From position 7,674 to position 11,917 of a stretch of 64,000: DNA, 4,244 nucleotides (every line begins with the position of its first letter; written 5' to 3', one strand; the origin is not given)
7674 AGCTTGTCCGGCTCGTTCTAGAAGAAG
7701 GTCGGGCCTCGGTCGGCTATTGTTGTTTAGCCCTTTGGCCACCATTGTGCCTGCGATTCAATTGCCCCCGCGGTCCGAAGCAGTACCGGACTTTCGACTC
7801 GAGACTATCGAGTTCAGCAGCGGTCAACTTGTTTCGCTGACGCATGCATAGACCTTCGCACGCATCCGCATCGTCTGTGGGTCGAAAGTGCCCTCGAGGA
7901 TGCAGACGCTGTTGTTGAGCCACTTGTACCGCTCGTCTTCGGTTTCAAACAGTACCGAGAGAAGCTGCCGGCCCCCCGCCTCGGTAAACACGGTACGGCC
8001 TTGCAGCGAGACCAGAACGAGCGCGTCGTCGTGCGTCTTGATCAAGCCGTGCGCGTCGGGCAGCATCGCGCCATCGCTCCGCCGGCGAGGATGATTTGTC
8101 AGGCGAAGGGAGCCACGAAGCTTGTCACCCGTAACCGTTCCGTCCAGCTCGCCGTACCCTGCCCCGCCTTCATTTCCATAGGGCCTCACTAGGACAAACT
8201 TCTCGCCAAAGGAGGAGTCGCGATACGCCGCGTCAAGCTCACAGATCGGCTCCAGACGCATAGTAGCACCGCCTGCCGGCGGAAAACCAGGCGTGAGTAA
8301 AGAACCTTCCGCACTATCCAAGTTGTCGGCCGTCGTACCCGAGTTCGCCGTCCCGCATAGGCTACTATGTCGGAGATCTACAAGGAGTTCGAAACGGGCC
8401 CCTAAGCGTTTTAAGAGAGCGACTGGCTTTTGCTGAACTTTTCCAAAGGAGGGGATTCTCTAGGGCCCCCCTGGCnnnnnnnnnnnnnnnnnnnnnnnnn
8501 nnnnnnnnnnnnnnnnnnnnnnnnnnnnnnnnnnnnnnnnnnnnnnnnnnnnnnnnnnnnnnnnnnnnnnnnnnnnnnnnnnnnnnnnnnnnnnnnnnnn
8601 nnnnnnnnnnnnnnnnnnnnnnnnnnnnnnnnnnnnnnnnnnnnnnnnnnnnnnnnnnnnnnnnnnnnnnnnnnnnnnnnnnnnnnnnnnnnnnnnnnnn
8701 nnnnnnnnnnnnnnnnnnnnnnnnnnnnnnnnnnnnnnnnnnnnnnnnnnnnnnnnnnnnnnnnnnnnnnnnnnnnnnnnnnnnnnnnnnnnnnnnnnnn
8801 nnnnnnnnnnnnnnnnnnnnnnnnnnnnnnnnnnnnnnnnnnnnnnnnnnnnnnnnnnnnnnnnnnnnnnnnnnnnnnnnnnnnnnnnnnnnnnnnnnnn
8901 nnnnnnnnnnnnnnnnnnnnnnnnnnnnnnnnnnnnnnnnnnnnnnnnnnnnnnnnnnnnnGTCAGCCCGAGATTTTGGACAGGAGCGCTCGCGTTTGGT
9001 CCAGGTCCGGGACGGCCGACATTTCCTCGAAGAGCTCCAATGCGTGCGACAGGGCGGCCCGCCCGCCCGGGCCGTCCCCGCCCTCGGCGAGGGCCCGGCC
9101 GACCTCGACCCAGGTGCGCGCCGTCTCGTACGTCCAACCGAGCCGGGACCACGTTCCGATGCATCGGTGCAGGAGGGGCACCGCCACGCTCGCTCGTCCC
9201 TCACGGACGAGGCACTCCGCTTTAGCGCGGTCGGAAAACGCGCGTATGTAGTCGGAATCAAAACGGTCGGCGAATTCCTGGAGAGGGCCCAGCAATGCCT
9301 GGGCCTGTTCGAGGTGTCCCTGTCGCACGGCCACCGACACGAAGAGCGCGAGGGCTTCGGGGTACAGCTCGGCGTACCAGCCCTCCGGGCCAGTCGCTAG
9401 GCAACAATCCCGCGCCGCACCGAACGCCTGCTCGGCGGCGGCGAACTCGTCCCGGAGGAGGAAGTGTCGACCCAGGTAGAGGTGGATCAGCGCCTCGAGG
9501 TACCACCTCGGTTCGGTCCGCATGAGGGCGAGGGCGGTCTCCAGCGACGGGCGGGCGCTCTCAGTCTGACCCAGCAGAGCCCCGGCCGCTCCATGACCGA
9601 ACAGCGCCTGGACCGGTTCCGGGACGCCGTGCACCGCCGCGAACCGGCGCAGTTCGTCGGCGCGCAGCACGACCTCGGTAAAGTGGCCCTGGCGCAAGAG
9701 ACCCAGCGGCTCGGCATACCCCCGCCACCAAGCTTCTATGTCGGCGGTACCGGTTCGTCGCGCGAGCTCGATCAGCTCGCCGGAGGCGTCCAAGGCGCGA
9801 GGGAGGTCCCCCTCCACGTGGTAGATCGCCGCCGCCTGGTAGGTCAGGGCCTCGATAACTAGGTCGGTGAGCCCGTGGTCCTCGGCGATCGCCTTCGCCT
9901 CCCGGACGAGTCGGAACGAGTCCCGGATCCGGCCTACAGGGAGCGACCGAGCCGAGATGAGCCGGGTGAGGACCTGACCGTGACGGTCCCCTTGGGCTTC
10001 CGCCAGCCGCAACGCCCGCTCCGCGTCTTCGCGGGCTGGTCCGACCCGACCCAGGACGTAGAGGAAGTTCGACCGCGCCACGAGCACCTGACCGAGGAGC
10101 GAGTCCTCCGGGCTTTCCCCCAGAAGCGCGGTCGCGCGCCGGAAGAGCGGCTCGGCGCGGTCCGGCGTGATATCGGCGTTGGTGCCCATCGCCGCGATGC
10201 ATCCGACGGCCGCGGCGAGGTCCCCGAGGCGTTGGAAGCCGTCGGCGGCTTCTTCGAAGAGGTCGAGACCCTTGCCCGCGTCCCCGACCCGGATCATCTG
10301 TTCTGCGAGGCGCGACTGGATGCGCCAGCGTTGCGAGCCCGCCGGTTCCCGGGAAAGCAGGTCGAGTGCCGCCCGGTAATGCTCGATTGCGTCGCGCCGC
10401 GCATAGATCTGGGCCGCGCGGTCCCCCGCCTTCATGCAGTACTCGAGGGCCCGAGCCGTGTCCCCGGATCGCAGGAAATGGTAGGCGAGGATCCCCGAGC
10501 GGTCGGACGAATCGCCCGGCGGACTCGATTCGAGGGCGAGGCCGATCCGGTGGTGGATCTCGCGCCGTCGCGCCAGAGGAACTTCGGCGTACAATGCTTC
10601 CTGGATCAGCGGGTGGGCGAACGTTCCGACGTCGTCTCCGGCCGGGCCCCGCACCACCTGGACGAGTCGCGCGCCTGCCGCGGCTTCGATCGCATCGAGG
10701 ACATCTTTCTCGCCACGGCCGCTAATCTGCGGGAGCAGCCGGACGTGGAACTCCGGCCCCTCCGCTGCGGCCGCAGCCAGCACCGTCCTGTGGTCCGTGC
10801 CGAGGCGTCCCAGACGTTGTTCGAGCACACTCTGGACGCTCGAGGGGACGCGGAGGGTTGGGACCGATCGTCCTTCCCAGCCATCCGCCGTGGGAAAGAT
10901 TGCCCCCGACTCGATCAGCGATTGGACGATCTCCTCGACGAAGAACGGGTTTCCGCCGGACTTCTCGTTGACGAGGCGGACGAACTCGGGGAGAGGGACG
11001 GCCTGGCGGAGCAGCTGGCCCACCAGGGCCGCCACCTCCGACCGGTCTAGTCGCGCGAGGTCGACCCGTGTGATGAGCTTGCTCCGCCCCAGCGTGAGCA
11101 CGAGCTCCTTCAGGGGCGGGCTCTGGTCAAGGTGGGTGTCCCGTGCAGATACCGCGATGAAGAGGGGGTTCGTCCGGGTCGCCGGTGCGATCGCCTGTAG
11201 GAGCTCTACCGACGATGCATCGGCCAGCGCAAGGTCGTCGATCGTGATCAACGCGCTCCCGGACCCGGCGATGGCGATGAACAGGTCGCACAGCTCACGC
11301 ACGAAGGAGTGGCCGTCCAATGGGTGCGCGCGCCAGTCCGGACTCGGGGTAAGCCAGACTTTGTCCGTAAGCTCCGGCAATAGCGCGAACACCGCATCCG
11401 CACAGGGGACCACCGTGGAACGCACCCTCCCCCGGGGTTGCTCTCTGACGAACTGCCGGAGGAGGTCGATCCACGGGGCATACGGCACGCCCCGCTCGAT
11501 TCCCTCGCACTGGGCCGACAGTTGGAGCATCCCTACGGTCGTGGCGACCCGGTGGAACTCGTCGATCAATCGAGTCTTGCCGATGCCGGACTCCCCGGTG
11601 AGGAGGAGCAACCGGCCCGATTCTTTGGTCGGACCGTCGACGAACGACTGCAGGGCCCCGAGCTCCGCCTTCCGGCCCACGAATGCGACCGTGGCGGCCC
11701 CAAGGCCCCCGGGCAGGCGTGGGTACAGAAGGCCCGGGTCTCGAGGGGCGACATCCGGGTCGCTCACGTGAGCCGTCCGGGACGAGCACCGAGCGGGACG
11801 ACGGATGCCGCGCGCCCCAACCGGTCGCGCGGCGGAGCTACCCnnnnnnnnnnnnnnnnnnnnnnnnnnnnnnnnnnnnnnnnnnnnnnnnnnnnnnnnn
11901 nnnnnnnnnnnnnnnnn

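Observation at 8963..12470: Orphan STAND NTPase-TPR with an upstream 208-aa partner inside the island: candidate two-gene defence or signalling module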

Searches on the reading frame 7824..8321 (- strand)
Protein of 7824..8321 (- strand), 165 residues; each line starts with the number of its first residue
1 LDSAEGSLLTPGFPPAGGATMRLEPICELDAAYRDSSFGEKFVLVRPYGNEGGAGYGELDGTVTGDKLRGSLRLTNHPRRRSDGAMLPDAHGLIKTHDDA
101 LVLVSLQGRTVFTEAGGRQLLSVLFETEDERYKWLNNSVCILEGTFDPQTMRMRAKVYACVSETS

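Call 8: search_protein_families(library=padloc, proteins=[window:7824-8321:-], max_evalue=0.1)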
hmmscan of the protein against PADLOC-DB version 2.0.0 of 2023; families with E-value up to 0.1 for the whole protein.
window:7824-8321:- (165 aa): 0 families
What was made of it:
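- On Avs / antiviral STAND defence systems: PADLOC-DB gave 0 families for the STAND, the 208-aa protein and the downstream gene (call 8).
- Closest known: Avs / bacterial NLR-like antiviral STANDs. Different: No PADLOC model hit (call 8).
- No PADLOC hit for either protein (call 8).
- Tried and rejected: PADLOC gave nothing (call 8).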

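Call 9: search_protein_families(library=ncbifam, proteins=[window:7824-8321:-], max_evalue=0.1)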
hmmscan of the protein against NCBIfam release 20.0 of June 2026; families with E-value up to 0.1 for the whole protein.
window:7824-8321:- (165 aa): 0 families

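Call 21: search_protein_families(library=pfam, proteins=[window:7824-8321:-], max_evalue=0.1)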
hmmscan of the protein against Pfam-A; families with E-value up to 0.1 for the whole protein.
window:7824-8321:- (165 aa): 1 family
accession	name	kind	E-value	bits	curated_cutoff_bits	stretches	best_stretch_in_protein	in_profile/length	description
PF11578.13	DUF3237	-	2.4e-10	40.7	24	1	60-158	34-147/149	Protein of unknown function (DUF3237)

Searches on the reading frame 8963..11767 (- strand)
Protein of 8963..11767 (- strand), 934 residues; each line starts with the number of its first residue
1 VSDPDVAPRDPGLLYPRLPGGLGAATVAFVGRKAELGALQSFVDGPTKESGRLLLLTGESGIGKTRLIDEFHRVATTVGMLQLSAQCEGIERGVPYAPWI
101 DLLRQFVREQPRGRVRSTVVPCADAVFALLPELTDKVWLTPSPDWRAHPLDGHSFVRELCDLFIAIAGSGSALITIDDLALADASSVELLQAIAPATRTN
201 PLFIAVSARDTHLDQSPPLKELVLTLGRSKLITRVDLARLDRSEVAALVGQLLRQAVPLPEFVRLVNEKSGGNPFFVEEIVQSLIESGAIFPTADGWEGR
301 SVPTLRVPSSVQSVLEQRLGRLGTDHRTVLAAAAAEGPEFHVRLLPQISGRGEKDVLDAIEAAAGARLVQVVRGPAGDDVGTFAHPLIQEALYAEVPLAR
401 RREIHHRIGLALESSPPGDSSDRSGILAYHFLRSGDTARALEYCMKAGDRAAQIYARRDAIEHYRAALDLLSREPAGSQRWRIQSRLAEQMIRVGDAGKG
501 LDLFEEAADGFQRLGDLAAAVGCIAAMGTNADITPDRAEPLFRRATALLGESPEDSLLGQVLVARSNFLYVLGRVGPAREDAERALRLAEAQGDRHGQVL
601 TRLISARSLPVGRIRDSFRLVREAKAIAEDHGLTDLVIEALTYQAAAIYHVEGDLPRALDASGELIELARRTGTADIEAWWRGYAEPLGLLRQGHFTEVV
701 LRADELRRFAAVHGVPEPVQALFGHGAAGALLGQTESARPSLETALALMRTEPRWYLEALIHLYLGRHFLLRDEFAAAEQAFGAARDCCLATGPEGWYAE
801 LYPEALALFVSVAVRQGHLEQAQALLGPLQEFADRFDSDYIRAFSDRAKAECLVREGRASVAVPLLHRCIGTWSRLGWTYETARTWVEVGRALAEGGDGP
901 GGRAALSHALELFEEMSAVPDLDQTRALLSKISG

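Call 4: search_protein_families(library=pfam, proteins=[window:8963-11767:-], max_evalue=0.1)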
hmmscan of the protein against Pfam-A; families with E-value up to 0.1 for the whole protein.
window:8963-11767:- (934 aa): 7 families
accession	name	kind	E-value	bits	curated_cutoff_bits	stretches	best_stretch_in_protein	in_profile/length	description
PF13191.12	AAA_16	-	4.6e-20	73.2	32.6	1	29-203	2-165/167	AAA ATPase domain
PF17874.7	TPR_MalT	-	2.8e-10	40.5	45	1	559-680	1-121/336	MalT-like TPR region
PF13424.12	TPR_12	-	2.9e-09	37.4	30.1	1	729-787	13-73/77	Tetratricopeptide repeat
PF14938.12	SNAP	-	0.0028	17.6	25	0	430-509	103-183/282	Soluble NSF attachment protein, SNAP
PF13401.12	AAA_22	-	0.0032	18.2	27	1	50-84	4-33/130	AAA domain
PF05621.17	TniB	-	0.017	15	22.4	1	33-74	17-58/189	Bacterial TniB protein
PF07719.23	TPR_2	-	0.019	15.5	27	0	561-589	3-31/34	Tetratricopeptide repeat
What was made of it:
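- On STAND NTPase superfamily (AAA_16 / MalT-like clade): Pfam AAA_16 at E = 4.6e-20 (call 4). TPR_MalT at 559-680 and TPR_12 at 729-787 (call 4).
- Checked: It has AAA_16 at aa 29-203, TPR_MalT at 559-680 and TPR_12 at 729-787 (call 4).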

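Call 8: search_protein_families(library=padloc, proteins=[window:8963-11767:-], max_evalue=0.1)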
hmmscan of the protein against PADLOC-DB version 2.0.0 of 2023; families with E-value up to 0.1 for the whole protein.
window:8963-11767:- (934 aa): 0 families

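Call 9: search_protein_families(library=ncbifam, proteins=[window:8963-11767:-], max_evalue=0.1)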
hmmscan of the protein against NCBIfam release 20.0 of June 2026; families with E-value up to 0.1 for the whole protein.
window:8963-11767:- (934 aa): 2 families
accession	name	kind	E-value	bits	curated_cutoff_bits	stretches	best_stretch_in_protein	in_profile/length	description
TIGR03903.1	TOMM_kin_cyc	equivalog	5.3e-52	176.9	705.75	1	25-597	479-1054/1267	TOMM system kinase/cyclase fusion protein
NF052415.1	T3SS_chap_SctY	equivalog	0.0055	17.2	70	0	804-911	7-105/106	type III secretion apparatus assembly chaperone SctY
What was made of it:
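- On MalT/LAL/AfsR/PH0952-type STAND transcription factors: No HTH, SARP, LuxR or ArsR domain in the 934-aa protein (calls 4, 9).
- On Helix-turn-helix DNA-binding proteins (for the 208-aa protein): No Pfam or NCBIfam hit (calls 4, 9).
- Closest known: Cyclase- and kinase-AAA_16-TPR signalling proteins. Same: Partial TIGR03903 match (call 9).
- Checked: It has no Pfam, NCBIfam or PADLOC hit (calls 4, 8, 9).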

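Call 29: find_homologous_proteins(query=window:8963-11767:-, max_evalue=1e-30)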
Query window:8963-11767:- (934 aa): 567 proteins with E <= 1e-30 among 8000 candidates; the best 120 are listed.
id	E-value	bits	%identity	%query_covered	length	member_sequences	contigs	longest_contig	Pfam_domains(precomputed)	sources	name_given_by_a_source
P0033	0.0e+0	2065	100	100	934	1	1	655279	PF17874.8,PF13424.13,PF13191.13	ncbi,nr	ncbi:MAG: AAA family ATPase [Thermoplasmata archaeon]|nr:AAA family ATPase [Thermoplasmata archaeon]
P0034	0.0e+0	1517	75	100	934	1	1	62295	PF13424.13,PF14938.13,PF13191.13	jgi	jgi:tetratricopeptide (TPR) repeat protein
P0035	0.0e+0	1461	75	96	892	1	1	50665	PF17874.8,PF14938.13,PF13191.13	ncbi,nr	ncbi:MAG: AAA family ATPase [Thermoplasmata archaeon]|nr:AAA family ATPase [Thermoplasmata archaeon]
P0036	0.0e+0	1230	77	80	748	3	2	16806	PF17874.8,PF13424.13,PF13191.13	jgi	-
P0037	0.0e+0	1166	77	75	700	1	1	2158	PF17874.8,PF13191.13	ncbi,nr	ncbi:MAG TPA: AAA family ATPase, partial [Thermoplasmata archaeon]|nr:AAA family ATPase [Thermoplasm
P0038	7.7e-270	916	79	58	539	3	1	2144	PF13191.13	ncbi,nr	ncbi:MAG TPA: AAA family ATPase, partial [Thermoplasmata archaeon]|nr:AAA family ATPase [Thermoplasm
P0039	4.7e-154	533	36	96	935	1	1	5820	PF13191.13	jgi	jgi:tetratricopeptide (TPR) repeat protein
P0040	1.2e-138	482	34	99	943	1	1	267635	PF13424.13,PF13401.13,PF13191.13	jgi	jgi:tetratricopeptide (TPR) repeat protein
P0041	2.1e-123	431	33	95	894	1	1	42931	PF17874.8,PF13424.13,PF13401.13,PF13191.13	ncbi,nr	ncbi:MAG: AAA family ATPase [Thermoplasmata archaeon]|nr:AAA family ATPase [Thermoplasmata archaeon]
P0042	1.9e-105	372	31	97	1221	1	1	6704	PF07714.24,PF00069.32,PF03109.23,PF13424.13,PF14938.13,PF13181.13,PF07719.24,PF13191.13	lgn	-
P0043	6.4e-93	331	30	93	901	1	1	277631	PF13424.13,PF13191.13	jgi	jgi:tetratricopeptide (TPR) repeat protein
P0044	1.0e-92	330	30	96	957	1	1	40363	PF13424.13,PF13191.13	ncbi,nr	ncbi:MAG: AAA family ATPase [Thermoplasmata archaeon]|nr:AAA family ATPase [Thermoplasmata archaeon]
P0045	2.3e-91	325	30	96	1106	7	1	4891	PF17874.8,PF13424.13,PF13401.13,PF00211.26,PF13191.13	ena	-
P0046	7.6e-90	320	29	99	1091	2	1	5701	PF07721.21,PF17874.8,PF13424.13,PF14938.13,PF00211.26,PF13191.13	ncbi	-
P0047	4.0e-88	315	30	98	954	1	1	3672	PF13191.13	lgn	-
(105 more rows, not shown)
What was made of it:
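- Closest known: MalT. Same: Relatives of this STAND carry SARP, LuxR or XRE DNA-binding fusions (call 29).
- Relatives carry kinase, cyclase, SARP, LuxR or XRE-HTH fusions (call 29). Closest STAND relatives are signalling fusions (call 29).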

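Call 71: find_encoding_contigs(protein=P0040, flank=6000, max_places=1)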
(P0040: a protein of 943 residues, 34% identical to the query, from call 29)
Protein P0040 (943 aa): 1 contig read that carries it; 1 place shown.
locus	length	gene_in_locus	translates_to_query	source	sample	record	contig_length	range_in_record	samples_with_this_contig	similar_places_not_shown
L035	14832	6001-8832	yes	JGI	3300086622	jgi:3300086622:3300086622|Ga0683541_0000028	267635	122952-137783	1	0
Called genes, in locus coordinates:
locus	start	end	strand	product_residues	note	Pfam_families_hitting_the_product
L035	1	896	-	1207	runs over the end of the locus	PF02463:SMC_N, PF13175:AAA_15, PF13304:AAA_21 (faint), PF13476:AAA_23, PF13555:AAA_29 (weak), PF06470:SMC_hinge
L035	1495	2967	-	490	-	PF13088:BNR_2 (faint), PF02012:BNR (faint)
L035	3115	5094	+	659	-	-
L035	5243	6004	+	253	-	-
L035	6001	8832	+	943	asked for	PF13191:AAA_16, PF13401:AAA_22 (faint), PF13424:TPR_12 (faint)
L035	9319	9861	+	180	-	PF14512:TM1586_NiRdase (faint), PF00881:Nitroreductase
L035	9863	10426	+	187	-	PF01725:Ham1p_like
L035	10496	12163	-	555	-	PF00118:Cpn60_TCP1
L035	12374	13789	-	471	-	PF05977:MFS_3, PF07690:MFS_1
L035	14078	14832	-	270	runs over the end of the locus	PF01255:Prenyltransf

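Call 72: find_encoding_contigs(protein=P0041, flank=6000, max_places=1)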
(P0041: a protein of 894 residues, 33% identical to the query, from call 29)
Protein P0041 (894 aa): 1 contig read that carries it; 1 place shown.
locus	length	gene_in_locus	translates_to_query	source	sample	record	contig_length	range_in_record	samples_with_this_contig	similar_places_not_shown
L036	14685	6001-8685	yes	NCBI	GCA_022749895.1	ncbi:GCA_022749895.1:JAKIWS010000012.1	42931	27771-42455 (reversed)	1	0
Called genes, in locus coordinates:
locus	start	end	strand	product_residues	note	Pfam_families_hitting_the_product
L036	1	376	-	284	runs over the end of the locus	PF13660:DUF4147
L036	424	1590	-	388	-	PF01266:DAO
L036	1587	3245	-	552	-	PF13510:Fer2_4, PF07992:Pyr_redox_2, PF04324:Fer2_BFD (weak), PF17806:SO_alpha_A3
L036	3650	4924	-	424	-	-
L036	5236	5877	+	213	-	-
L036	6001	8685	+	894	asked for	PF13191:AAA_16, PF13401:AAA_22 (weak), PF13424:TPR_12 (faint), PF17874:TPR_MalT (weak)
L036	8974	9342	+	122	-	-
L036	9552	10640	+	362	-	PF04014:MazE_antitoxin (weak), PF01895:PhoU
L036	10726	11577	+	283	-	PF12985:DUF3869 (faint), PF13620:CarboxypepD_reg, PF13715:CarbopepD_reg_2, PF13620:CarboxypepD_reg, PF13715:CarbopepD_reg_2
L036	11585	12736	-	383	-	PF00465:Fe-ADH, PF13685:Fe-ADH_2 (weak), PF25137:ADH_Fe_C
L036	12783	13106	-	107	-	-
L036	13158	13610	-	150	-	-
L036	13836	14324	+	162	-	-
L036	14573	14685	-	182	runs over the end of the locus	-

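Call 73: find_encoding_contigs(protein=P0043, flank=6000, max_places=1)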
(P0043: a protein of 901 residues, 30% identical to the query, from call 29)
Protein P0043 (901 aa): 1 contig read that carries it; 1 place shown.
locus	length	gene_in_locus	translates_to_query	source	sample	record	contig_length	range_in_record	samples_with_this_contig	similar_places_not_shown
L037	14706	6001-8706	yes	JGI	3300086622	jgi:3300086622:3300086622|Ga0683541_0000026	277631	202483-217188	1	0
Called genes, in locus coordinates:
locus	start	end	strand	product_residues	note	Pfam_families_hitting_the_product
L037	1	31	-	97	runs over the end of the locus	PF14947:HTH_45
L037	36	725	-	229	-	-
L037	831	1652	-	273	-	PF01904:DUF72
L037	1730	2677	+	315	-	-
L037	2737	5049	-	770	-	PF00801:PKD (weak), PF18911:PKD_4 (weak)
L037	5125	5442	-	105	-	-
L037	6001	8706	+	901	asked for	PF13191:AAA_16, PF13424:TPR_12 (faint)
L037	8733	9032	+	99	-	-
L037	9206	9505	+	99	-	-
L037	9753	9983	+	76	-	-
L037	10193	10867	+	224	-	-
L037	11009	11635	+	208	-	PF00753:Lactamase_B, PF12706:Lactamase_B_2 (weak), PF00753:Lactamase_B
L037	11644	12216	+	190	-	-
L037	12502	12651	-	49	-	-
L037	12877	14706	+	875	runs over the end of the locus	PF01624:MutS_I, PF05192:MutS_III, PF05190:MutS_IV, PF00488:MutS_V, PF27441:MutS_C (faint)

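Call 85: search_solved_structures(query=window:8963-11767:-, max_evalue=0.001)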
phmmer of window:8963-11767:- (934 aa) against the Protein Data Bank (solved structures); distinct sequences matched with E-value up to 0.001: 0.
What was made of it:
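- Tried and rejected: No hit (call 85).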

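Call 87: search_solved_structures(query=A5, max_evalue=0.01)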
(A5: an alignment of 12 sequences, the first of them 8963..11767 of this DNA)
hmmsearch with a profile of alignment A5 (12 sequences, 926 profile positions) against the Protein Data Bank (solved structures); distinct sequences matched with E-value up to 0.01: 70 (the best 60 are shown).
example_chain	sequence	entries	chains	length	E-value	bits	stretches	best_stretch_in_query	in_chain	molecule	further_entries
9qhb_A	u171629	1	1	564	5.1e-16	61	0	814-904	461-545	Engineered tetratricopeptide repeat protein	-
6mfv_A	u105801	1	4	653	9.9e-14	53.4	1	522-737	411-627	tetratricopeptide repeat sensor PH0952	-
6hc2_A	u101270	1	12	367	2.1e-12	49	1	490-603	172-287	G-protein-signaling modulator 2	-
3sf4_A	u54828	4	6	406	2.2e-12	49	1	490-603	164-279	G-protein-signaling modulator 2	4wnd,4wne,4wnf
4wng_A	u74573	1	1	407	2.3e-12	48.9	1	490-603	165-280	G-protein-signaling modulator 2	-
8bu0_A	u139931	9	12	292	3.5e-12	48.3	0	843-904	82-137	Consensus tetratricopeptide repeat protein | Crystal structure of an 8-repeat consensus TPR superhelix with Zinc. | Monomer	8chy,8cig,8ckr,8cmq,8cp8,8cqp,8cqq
5a7d_B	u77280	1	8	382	4.9e-12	47.8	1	450-628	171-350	PINS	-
4a1s_A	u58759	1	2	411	3.7e-11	44.9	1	450-621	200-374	PARTNER OF INSCUTEABLE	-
5a6c_A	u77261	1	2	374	8.4e-11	43.7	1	490-688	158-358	G-PROTEIN-SIGNALING MODULATOR 2, AFADIN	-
9fqr_Fp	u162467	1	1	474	4.9e-10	41.1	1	752-904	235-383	Tetratricopeptide repeat protein 29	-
9qhc_A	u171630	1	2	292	5.7e-10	40.9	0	816-904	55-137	Engineered tetratricopeptide repeat protein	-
9k7u_A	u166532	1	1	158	7.5e-10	40.6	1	480-596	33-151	Heter-Zn2-HEHE-22A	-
3ro2_A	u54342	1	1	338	1.1e-09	40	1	490-665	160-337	G-protein-signaling modulator 2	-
4g2v_A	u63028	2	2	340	1.2e-09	39.9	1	490-665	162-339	G-protein-signaling modulator 2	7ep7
9d2f_L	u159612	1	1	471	7.1e-09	37.3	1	751-909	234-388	Tetratricopeptide repeat protein 29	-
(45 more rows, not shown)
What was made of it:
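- On STAND NTPase superfamily (AAA_16 / MalT-like clade): The profile hits the PH0952 and MalT TPR sensors (call 87).
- Closest known: MalT. Same: Pfam TPR_MalT hit (call 4) and a match to the MalT sensor 1HZ4 (call 87).
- The profile hits the archaeal PH0952 and MalT TPR sensors (call 87).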
